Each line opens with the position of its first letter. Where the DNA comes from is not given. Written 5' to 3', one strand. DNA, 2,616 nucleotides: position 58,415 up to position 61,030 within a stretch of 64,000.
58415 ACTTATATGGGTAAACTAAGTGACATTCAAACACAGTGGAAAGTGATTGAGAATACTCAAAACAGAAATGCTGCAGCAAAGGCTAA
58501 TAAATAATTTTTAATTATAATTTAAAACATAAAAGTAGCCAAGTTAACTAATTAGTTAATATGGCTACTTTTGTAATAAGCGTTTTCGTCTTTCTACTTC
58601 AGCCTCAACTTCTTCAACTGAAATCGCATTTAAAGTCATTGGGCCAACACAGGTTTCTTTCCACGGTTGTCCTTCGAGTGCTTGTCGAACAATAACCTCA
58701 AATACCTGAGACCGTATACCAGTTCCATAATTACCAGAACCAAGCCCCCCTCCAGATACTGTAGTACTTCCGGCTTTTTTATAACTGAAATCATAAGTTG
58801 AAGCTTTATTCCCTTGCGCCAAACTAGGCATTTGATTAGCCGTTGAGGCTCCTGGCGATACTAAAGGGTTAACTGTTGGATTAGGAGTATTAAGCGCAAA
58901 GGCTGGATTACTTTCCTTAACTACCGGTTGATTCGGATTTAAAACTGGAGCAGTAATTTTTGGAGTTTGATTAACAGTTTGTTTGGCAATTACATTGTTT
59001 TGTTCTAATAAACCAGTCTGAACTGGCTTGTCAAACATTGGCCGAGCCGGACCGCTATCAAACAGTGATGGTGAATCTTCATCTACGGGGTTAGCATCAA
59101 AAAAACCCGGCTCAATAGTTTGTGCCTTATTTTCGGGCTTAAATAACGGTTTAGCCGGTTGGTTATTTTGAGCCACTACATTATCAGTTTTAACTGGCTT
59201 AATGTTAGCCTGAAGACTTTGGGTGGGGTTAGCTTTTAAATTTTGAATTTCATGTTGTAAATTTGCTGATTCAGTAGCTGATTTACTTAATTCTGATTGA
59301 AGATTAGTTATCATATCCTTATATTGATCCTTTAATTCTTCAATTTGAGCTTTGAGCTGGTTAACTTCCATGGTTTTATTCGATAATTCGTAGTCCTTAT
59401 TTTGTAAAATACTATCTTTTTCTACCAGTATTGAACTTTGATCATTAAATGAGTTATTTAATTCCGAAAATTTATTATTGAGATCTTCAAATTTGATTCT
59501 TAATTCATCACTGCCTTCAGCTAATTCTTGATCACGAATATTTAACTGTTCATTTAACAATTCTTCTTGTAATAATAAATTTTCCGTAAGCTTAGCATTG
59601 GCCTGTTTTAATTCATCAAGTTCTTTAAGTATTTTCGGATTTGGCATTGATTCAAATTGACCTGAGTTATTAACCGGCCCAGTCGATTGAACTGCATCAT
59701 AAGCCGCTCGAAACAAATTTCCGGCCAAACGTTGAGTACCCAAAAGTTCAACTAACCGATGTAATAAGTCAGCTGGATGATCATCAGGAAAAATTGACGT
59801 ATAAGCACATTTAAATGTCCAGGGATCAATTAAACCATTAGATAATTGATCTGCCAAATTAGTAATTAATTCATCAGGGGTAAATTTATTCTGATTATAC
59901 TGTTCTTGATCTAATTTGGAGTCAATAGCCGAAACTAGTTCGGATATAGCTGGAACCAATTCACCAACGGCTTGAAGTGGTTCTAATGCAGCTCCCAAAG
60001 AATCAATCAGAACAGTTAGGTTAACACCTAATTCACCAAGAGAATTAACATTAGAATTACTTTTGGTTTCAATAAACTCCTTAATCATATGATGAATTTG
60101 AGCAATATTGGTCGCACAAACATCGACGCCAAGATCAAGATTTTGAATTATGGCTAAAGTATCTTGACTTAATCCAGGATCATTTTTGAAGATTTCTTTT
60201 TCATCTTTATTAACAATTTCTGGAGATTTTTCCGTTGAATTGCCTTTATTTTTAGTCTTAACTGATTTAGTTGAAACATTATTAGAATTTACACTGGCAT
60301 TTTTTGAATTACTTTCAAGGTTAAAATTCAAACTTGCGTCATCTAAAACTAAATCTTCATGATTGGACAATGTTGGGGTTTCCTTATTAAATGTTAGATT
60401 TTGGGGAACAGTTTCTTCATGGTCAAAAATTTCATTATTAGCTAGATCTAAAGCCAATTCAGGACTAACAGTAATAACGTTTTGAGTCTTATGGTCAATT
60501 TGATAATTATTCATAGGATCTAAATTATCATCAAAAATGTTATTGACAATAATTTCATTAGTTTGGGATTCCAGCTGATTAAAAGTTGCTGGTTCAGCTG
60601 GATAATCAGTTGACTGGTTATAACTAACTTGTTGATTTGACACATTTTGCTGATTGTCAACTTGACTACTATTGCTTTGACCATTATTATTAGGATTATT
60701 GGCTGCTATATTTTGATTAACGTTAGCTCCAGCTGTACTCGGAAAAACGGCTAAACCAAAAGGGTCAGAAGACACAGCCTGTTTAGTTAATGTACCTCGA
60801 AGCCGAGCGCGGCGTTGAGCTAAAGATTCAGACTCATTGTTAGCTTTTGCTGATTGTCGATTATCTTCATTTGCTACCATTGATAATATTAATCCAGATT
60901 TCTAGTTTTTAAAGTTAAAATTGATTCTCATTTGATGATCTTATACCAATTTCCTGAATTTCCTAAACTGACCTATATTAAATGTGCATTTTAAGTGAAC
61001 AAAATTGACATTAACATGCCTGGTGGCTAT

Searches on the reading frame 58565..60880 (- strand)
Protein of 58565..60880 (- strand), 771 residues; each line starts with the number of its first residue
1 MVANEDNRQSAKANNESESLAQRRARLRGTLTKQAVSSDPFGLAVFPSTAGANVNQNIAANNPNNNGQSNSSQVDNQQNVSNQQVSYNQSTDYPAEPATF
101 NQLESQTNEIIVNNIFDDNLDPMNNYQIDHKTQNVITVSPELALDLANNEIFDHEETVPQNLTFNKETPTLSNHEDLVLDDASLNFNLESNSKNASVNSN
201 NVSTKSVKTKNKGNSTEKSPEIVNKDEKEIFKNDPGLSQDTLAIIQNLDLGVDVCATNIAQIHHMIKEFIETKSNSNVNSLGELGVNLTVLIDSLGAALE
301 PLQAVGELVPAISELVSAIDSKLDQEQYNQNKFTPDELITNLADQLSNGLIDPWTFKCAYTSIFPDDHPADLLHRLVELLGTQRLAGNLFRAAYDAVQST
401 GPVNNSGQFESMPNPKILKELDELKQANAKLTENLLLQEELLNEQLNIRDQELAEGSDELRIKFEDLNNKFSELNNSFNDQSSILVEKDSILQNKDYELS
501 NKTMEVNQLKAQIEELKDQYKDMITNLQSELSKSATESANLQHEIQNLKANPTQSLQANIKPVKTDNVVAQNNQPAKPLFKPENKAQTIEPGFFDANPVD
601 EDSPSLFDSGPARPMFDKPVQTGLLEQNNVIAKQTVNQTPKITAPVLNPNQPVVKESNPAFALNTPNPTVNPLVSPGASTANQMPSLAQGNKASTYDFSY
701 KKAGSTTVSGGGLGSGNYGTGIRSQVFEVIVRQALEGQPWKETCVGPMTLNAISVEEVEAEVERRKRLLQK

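Call 11: search_protein_families(library=ncbifam, proteins=[window:58565-60880:-], max_evalue=0.00001)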
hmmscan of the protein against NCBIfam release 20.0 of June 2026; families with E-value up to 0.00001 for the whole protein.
window:58565-60880:- (771 aa): 0 families

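Call 13: find_encoding_contigs(protein=window:58565-60880:-, flank=10000, max_places=6)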
Protein window:58565-60880:- (771 aa): 8 contigs read that carry it; 6 places shown.
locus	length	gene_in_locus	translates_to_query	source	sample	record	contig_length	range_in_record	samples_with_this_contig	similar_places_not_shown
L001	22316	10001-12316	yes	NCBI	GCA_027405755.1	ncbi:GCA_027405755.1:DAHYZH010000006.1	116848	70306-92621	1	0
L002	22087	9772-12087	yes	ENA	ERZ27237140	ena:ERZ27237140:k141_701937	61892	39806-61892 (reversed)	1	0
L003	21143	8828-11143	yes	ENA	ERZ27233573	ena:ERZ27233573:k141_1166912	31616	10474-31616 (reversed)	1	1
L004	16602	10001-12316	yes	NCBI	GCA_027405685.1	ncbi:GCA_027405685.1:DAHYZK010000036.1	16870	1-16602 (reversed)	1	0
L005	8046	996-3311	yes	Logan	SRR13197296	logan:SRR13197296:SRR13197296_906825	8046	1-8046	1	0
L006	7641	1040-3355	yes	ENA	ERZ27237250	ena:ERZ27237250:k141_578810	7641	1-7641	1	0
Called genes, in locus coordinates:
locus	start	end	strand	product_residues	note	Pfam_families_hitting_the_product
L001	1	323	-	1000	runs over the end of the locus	-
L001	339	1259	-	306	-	PF21033:RMD1-3 (weak), PF00515:TPR_1, PF07719:TPR_2 (weak), PF13181:TPR_8 (weak), PF13424:TPR_12 (weak), PF13414:TPR_11 (weak), PF13432:TPR_16 (weak), PF12895:ANAPC3 (weak), +10 more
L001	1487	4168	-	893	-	PF17900:Peptidase_M1_N, PF01433:Peptidase_M1, PF11838:ERAP1_C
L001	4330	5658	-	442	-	-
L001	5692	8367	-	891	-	PF02534:T4SS-DNA_transf (weak), PF10412:TrwB_AAD_bind (faint)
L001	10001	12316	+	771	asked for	-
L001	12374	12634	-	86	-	-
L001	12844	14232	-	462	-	PF03841:SelA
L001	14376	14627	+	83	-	-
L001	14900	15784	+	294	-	PF08032:SpoU_sub_bind, PF00588:SpoU_methylase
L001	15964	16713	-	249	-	PF02899:Phage_int_SAM_1 (weak), PF00589:Phage_integrase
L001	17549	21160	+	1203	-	PF04563:RNA_pol_Rpb2_1, PF04561:RNA_pol_Rpb2_2, PF04565:RNA_pol_Rpb2_3, PF10385:RNA_pol_Rpb2_45, PF00562:RNA_pol_Rpb2_6, PF04560:RNA_pol_Rpb2_7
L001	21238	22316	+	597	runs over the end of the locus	PF04997:RNA_pol_Rpb1_1, PF00623:RNA_pol_Rpb1_2, PF04983:RNA_pol_Rpb1_3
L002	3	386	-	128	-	?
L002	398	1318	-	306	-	PF13424:TPR_12 (weak), PF21033:RMD1-3 (weak), PF13431:TPR_17 (weak), PF00515:TPR_1, PF07719:TPR_2 (weak), PF13181:TPR_8, PF00515:TPR_1, PF07719:TPR_2 (weak), +14 more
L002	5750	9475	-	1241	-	PF10412:TrwB_AAD_bind (faint)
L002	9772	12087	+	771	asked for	-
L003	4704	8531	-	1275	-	PF10412:TrwB_AAD_bind (faint)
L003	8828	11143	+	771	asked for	-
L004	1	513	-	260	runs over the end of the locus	?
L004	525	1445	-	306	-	PF13424:TPR_12 (weak), PF21033:RMD1-3 (weak), PF13431:TPR_17 (weak), PF00515:TPR_1, PF07719:TPR_2 (weak), PF13181:TPR_8, PF00515:TPR_1, PF07719:TPR_2 (weak), +14 more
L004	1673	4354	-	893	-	PF17900:Peptidase_M1_N, PF01433:Peptidase_M1, PF11838:ERAP1_C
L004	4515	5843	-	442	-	-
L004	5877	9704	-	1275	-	PF10412:TrwB_AAD_bind (faint)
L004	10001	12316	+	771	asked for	-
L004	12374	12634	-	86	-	-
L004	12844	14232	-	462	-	PF03841:SelA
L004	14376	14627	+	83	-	-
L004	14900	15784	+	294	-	PF08032:SpoU_sub_bind, PF00588:SpoU_methylase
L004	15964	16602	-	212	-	?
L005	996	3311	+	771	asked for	-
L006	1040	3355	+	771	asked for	-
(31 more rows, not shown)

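Call 17: search_protein_families(library=pfam, proteins=[L004:5880-9704:-, L004:4518-5843:-, window:58565-60880:-], max_evalue=0.1)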
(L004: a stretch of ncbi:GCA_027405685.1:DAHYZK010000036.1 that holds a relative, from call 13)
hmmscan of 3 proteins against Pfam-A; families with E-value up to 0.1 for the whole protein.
L004:5880-9704:- (1275 aa): 1 family
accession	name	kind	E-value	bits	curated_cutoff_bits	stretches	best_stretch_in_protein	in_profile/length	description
PF10412.15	TrwB_AAD_bind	-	1.7e-05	24.4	20.5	1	845-996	12-146/387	Type IV secretion-system coupling protein DNA-binding domain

L004:4518-5843:- (442 aa): 33 families (the best 25 are shown)
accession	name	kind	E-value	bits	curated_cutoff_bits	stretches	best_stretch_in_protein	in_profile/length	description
PF13431.12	TPR_17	-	3.3e-38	127.2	24.4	4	138-169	2-33/34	Tetratricopeptide repeat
PF07719.23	TPR_2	-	7.8e-36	119.7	27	5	217-249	1-33/34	Tetratricopeptide repeat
PF13414.12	TPR_11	-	1.1e-30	105.5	26.8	4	295-333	4-42/42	TPR repeat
PF14559.12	TPR_19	-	3.8e-30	104.4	25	4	129-186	5-62/68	Tetratricopeptide repeat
PF13181.12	TPR_8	-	3e-28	96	25.7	5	287-318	3-34/34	Tetratricopeptide repeat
PF13428.12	TPR_14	-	1.1e-26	91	23.5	3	287-327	3-43/44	Tetratricopeptide repeat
PF00515.34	TPR_1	-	1e-25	88.8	27.8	2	217-249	1-33/34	Tetratricopeptide repeat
PF13432.12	TPR_16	-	1.2e-22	80.4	32.7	2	153-205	1-53/65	Tetratricopeptide repeat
PF13424.12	TPR_12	-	1.5e-18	67.2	30.1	4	286-339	4-58/77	Tetratricopeptide repeat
PF12895.13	ANAPC3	-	9.1e-18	64.8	27.2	3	128-204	2-77/82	Anaphase-promoting complex, cyclosome, subunit 3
PF23914.1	TPR_CcmH_CycH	-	3.1e-16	60.1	42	3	255-336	54-138/158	Cytochrome c-type biogenesis protein H TPR domain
PF13371.12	TPR_9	-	3e-12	46.8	35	2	361-420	3-62/73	Tetratricopeptide repeat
PF14561.12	TPR_20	-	9.6e-11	42.3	25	1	377-416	12-51/90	Tetratricopeptide repeat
PF24575.1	TPR_Slam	-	1.7e-09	38.5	35.2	0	360-406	54-100/104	Surface lipoprotein assembly modifier, N-terminal TPR repeats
PF13174.12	TPR_6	-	1.2e-08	35.5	26.3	0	151-182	2-33/33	Tetratricopeptide repeat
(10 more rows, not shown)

window:58565-60880:- (771 aa): 0 families

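Call 18: search_protein_families(library=ncbifam, proteins=[L004:5880-9704:-, L004:4518-5843:-], max_evalue=0.1)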
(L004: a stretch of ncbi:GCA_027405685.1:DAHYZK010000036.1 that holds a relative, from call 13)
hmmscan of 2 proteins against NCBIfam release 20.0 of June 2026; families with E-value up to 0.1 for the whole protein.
L004:5880-9704:- (1275 aa): 4 families
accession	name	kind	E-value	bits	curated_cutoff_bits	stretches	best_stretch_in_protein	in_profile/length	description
TIGR03754.1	conj_TOL_TraD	equivalog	7.3e-07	28.1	647.55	1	843-904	175-235/643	type IV conjugative transfer system coupling protein TraD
TIGR03743.1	SXT_TraD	subfamily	1.3e-05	23.8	366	1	845-884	172-210/636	conjugative transfer system coupling protein TraD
TIGR00889.1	2A0110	subfamily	0.0052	15.9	446.1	0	727-787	85-145/418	nucleoside permease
NF041017.1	DNA_import_CedB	equivalog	0.013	14.2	700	1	811-896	246-323/590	DNA import protein CedB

L004:4518-5843:- (442 aa): 33 families (the best 25 are shown)
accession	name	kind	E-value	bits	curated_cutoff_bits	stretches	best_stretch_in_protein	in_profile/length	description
NF040959.1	MamA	equivalog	1.6e-33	115.9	200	3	191-337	45-191/204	magnetosome protein MamA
TIGR02917.1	PEP_TPR_lipo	equivalog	4.2e-32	111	312.2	2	231-430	411-610/899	XrtA/PEP-CTERM system TPR-repeat protein PrsT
TIGR02521.1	type_IV_pilW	equivalog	3.3e-28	98.8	154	3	213-320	26-133/234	type IV pilus biogenesis/stability protein PilW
TIGR02552.1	LcrH_SycD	equivalog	1.3e-22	80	104.8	4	121-191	58-128/136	SycD/LcrH family type III secretion system chaperone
TIGR00990.1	3a0801s09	subfamily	4.1e-15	55.4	757.25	2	162-306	344-488/615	mitochondrial import receptor subunit TOM70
NF007302.0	PRK09782.1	equivalog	4.6e-14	51.4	1223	2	333-434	593-693/990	phage receptor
NF052415.1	T3SS_chap_SctY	equivalog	1e-13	51.7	70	2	133-206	24-100/106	type III secretion apparatus assembly chaperone SctY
TIGR03939.1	PGA_TPR_OMP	equivalog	3.7e-13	48.6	366.65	2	298-407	99-205/800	poly-beta-1,6 N-acetyl-D-glucosamine export porin PgaA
NF033758.1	gliding_GltE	equivalog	5.5e-13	48.7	225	2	197-407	134-344/411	adventurous gliding motility TPR repeat lipoprotein GltE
NF033762.1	social_mot_Tgl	equivalog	2e-11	43.7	225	1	130-251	46-170/252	social motility TPR repeat lipoprotein Tgl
NF033920.0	C39_PA2778_fam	equivalog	2e-10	40.5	150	1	270-347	175-252/255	PA2778 family cysteine peptidase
NF047371.1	FlcA_CTERM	equivalog_domain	5.4e-10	38.4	300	2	120-176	478-534/646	periplasmic flagellar collar protein FlcA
TIGR00540.1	TPR_hemY_coli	hypoth_equivalog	7.9e-10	38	142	2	283-406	259-378/385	heme biosynthesis-associated TPR protein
NF047558.1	TPR_END_plus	domain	1.4e-09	37.7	32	1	219-250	1-32/56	TPR end-of-group domain-containing protein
NF007692.0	PRK10370.1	equivalog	1.7e-09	37.6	306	1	114-159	80-125/206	heme lyase NrfEFG subunit NrfG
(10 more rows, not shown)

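Call 20: search_solved_structures(query=L004:5880-7307:-, max_evalue=1, show_alignments=2)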
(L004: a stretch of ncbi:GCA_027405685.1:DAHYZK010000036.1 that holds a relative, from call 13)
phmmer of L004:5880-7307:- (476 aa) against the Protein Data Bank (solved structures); distinct sequences matched with E-value up to 1: 0.

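Call 21: find_homologous_proteins(query=L004:5880-7307:-)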
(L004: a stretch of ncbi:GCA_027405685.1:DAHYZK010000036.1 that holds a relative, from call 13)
Query L004:5880-7307:- (476 aa): 164 proteins with E <= 0.001 among 8000 candidates; the best 120 are listed.
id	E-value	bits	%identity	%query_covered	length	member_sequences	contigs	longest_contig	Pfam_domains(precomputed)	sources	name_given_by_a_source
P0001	1.4e-212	724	66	100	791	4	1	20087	PF10412.16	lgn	-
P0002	2.6e-205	700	64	100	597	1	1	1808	PF10412.16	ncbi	ncbi:MAG TPA: hypothetical protein V6C72_09760, partial [Chroococcales cyanobacterium]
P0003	1.4e-204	698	64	100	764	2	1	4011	-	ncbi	-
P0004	2.5e-204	697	63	100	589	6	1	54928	PF10412.16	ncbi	-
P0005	9.6e-204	695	63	100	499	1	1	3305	-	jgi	jgi:hypothetical protein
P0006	1.1e-203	695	64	100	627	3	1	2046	PF10412.16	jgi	jgi:hypothetical protein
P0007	1.8e-201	688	65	98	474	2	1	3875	PF10412.16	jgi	jgi:hypothetical protein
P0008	7.1e-201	686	64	99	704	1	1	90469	-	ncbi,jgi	jgi:hypothetical protein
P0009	2.0e-198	678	62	98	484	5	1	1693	PF10412.16,PF02534.21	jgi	jgi:hypothetical protein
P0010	1.8e-197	675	61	100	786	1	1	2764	PF10412.16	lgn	-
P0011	1.3e-196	672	62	99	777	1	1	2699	PF10412.16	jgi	-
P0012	5.8e-194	663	62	100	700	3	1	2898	PF10412.16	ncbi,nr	ncbi:MAG: type IV secretion system DNA-binding domain-containing protein, partial [Candidatus Obscur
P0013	6.6e-193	660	61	99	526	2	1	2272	PF10412.16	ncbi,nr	ncbi:MAG: type IV secretion system DNA-binding domain-containing protein, partial [Candidatus Obscur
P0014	1.4e-192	659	59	100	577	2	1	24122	PF10412.16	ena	-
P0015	1.8e-192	658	60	99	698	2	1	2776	PF10412.16,PF02534.21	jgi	jgi:hypothetical protein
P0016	4.7e-192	657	59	100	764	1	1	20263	PF10412.16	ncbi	-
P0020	3.7e-188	644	60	99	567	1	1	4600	PF10412.16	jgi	jgi:hypothetical protein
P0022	5.8e-185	633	58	100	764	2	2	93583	PF10412.16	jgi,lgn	jgi:hypothetical protein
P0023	5.2e-184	630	63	90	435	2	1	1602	PF10412.16,PF02534.21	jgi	jgi:hypothetical protein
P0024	8.5e-182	623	58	99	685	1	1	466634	PF10412.16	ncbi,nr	ncbi:MAG: type IV secretory system conjugative DNA transfer family protein [Cyanobacteria bacterium 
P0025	1.2e-180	619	61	91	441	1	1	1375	PF10412.16,PF01935.24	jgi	jgi:hypothetical protein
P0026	6.4e-180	617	58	99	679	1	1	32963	PF10412.16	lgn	-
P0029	2.1e-178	612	57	99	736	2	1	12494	PF10412.16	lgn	-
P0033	1.4e-169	583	54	99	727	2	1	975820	PF10412.16,PF01935.24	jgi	-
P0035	5.4e-169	581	54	99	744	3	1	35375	PF10412.16,PF01935.24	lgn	-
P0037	2.8e-165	569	54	99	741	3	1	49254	PF10412.16,PF01935.24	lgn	-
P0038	2.5e-164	565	54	99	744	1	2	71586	PF10412.16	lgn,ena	-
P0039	1.9e-163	563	58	90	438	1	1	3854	PF10412.16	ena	-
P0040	5.4e-162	558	55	95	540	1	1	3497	PF10412.16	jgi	jgi:hypothetical protein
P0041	3.9e-160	552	56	97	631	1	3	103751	PF10412.16,PF02534.21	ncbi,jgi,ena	jgi:hypothetical protein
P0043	8.0e-158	544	54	96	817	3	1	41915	PF10412.16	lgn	-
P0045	3.3e-156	539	53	96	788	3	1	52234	PF10412.16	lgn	-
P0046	1.7e-155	536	52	97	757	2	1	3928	PF10412.16,PF01935.24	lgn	-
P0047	1.3e-154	533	51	96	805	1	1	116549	PF10412.16,PF01935.24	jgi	-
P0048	9.0e-149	514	50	96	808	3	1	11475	PF10412.16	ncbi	-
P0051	3.7e-142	492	49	95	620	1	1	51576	PF10412.16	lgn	-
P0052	7.4e-140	485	59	77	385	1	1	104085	PF10412.16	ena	-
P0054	5.8e-139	482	48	95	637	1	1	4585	PF10412.16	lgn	-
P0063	2.0e-110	388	43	95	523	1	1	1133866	PF02534.21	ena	-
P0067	4.1e-94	334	39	99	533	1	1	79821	PF10412.16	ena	-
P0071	2.3e-86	308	56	50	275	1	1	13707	PF10412.16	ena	-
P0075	4.4e-43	166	32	72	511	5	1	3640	PF10412.16,PF04665.19,PF02534.21,PF12696.14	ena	-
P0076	6.6e-25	106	28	70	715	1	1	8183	PF10412.16,PF01935.24,PF02534.21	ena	-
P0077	3.3e-23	100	29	77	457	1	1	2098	PF10412.16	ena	-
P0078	4.6e-23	100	29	77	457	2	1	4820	PF10412.16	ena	-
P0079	9.7e-23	99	29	74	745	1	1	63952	PF10412.16,PF02534.21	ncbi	ncbi:MAG: type IV secretory system conjugative DNA transfer family protein [Thermoleophilia bacteriu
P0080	1.7e-22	98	27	74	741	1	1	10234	PF10412.16,PF01935.24,PF02534.21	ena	-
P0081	2.8e-22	97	28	77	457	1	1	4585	PF10412.16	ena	-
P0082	4.3e-22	97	29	73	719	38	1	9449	PF10412.16,PF00270.36,PF01935.24,PF02534.21,PF25199.2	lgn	-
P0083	6.8e-22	96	29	73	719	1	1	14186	PF10412.16,PF01935.24,PF02534.21,PF25199.2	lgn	-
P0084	2.8e-21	94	27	71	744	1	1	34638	PF10412.16,PF01935.24,PF02534.21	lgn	-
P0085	5.0e-21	93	29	70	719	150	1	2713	PF10412.16,PF01935.24,PF02534.21,PF25199.2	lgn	-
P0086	9.7e-21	92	28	71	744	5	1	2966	PF10412.16,PF01935.24,PF02534.21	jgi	-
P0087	3.1e-20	90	26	72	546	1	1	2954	PF10412.16,PF23477.2,PF12696.14,PF27845.1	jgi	-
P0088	3.6e-20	90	28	71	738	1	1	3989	PF10412.16,PF01935.24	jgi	jgi:hypothetical protein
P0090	2.0e-19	88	27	76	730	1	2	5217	PF10412.16,PF01935.24,PF02534.21,PF12696.14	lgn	-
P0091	3.0e-19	87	27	73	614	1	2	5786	PF10412.16,PF01935.24,PF02534.21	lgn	-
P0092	9.8e-19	86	27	70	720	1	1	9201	PF10412.16,PF02534.21,PF25199.2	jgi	jgi:hypothetical protein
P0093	1.3e-18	85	27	73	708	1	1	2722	PF10412.16,PF02534.21,PF25199.2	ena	-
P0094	1.6e-18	85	28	72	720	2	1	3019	PF01935.24,PF02534.21,PF25199.2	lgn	-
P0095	6.3e-18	83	27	70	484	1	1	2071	PF10412.16,PF01935.24,PF13401.13,PF02534.21,PF25199.2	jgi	jgi:hypothetical protein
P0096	6.8e-18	83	29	72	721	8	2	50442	PF10412.16,PF01935.24,PF12846.14,PF02534.21,PF25199.2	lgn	-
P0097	9.0e-18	82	27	74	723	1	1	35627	PF10412.16,PF02534.21,PF25199.2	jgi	jgi:hypothetical protein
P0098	9.5e-18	82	26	72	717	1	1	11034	PF10412.16,PF00270.36,PF01935.24,PF12846.14,PF02534.21,PF01580.25,PF25199.2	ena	-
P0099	1.3e-17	82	25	75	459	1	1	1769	PF10412.16,PF01935.24,PF02534.21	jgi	jgi:type IV secretory pathway TraG/TraD family ATPase VirD4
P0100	6.8e-17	79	26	73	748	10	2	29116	PF10412.16,PF02534.21,PF25199.2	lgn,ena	-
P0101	1.1e-16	79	27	79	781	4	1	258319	PF26449.1,PF10412.16,PF12696.14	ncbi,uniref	ncbi:type IV secretory system conjugative DNA transfer family protein [Actinoplanes subglobosus]|uni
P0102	1.6e-16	78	26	73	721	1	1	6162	PF10412.16,PF01935.24,PF02534.21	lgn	-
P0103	1.6e-16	78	26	75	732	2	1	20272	PF10412.16,PF01935.24,PF12846.14,PF02534.21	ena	-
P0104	4.2e-16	77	26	75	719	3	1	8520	PF10412.16,PF01935.24,PF02534.21,PF25199.2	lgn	-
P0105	4.4e-16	77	27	72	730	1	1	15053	PF10412.16,PF01935.24,PF02534.21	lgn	-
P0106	7.2e-16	76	25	73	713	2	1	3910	PF10412.16,PF01935.24,PF02534.21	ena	-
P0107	1.7e-15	75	26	73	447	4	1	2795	PF10412.16,PF01935.24,PF02534.21,PF25199.2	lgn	-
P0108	2.0e-15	75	26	73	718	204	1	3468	PF10412.16,PF01935.24,PF02534.21,PF25199.2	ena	-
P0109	2.0e-15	75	26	73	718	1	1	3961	PF10412.16,PF01935.24,PF02534.21,PF25199.2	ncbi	-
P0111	2.1e-15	75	25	77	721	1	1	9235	PF10412.16,PF02534.21,PF25199.2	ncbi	-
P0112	4.6e-15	73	26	77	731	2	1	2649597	PF10412.16,PF01935.24,PF02534.21,PF25199.2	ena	-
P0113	5.6e-15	73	28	71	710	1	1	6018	PF10412.16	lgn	-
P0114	1.2e-14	72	-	-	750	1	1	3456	PF10412.16,PF01935.24,PF02534.21,PF25199.2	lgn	-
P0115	2.2e-14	71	26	71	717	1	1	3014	PF10412.16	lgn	-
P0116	2.8e-14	71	26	73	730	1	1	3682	PF01935.24,PF02534.21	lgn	-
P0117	2.9e-14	71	24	78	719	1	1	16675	PF10412.16,PF01935.24,PF02534.21,PF25199.2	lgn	-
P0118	3.1e-14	71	25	73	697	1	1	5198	PF10412.16,PF01935.24,PF02534.21,PF01580.25,PF25199.2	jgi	jgi:hypothetical protein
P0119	3.7e-14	70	24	72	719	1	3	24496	PF10412.16,PF02534.21,PF25199.2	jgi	jgi:hypothetical protein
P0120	3.8e-14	70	25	71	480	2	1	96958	PF10412.16,PF01935.24,PF02534.21,PF25199.2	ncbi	-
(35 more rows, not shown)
